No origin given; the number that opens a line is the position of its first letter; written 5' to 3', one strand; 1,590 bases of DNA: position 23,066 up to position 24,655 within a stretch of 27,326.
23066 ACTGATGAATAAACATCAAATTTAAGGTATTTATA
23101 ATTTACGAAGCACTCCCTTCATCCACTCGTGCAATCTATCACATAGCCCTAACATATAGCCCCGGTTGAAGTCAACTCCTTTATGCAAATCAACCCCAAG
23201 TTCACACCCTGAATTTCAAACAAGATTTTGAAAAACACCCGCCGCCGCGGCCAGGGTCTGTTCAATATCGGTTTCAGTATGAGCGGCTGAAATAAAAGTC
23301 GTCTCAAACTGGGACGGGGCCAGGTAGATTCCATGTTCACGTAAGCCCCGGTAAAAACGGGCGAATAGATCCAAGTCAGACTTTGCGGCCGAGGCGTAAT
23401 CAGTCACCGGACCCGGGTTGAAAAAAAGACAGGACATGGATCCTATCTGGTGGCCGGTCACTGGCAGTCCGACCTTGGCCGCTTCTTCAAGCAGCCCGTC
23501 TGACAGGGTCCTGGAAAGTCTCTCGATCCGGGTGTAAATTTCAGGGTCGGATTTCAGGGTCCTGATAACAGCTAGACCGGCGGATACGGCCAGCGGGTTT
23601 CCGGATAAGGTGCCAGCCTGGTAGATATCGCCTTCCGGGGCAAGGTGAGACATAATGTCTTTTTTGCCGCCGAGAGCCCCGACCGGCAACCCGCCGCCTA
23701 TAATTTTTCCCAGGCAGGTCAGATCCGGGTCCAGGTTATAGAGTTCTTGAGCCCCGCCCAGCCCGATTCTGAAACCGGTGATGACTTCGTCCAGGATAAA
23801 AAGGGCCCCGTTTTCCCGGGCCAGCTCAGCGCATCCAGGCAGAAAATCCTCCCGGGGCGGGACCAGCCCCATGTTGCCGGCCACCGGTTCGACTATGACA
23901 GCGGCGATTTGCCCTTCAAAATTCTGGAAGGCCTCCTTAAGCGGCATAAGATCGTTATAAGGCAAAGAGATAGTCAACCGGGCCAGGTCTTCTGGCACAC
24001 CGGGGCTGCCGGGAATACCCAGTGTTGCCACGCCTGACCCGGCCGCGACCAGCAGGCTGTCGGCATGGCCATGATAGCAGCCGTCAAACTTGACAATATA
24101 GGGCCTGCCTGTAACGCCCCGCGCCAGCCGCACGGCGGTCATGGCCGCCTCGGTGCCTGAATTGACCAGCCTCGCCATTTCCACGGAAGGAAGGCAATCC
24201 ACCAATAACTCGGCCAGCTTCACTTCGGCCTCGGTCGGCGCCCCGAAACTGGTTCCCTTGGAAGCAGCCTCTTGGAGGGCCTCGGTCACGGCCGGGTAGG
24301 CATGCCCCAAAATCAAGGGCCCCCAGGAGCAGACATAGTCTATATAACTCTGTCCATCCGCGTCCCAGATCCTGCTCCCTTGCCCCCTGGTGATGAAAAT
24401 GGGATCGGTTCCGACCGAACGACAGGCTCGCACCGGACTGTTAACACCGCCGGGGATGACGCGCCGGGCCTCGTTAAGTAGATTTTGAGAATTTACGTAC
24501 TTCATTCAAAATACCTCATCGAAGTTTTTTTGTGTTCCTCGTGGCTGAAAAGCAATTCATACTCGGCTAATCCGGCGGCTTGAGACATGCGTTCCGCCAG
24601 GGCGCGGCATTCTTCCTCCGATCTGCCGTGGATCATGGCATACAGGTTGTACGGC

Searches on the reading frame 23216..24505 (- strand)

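Call 54: search_protein_families(library=pfam, proteins=[window:23216-24505:-], max_evalue=0.001)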
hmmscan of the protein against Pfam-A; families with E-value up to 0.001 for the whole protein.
window:23216-24505:- (429 aa): 1 family
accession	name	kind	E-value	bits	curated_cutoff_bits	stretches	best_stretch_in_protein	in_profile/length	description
PF00202.27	Aminotran_3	-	2e-73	247.9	30.5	1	34-396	7-372/403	Aminotransferase class-III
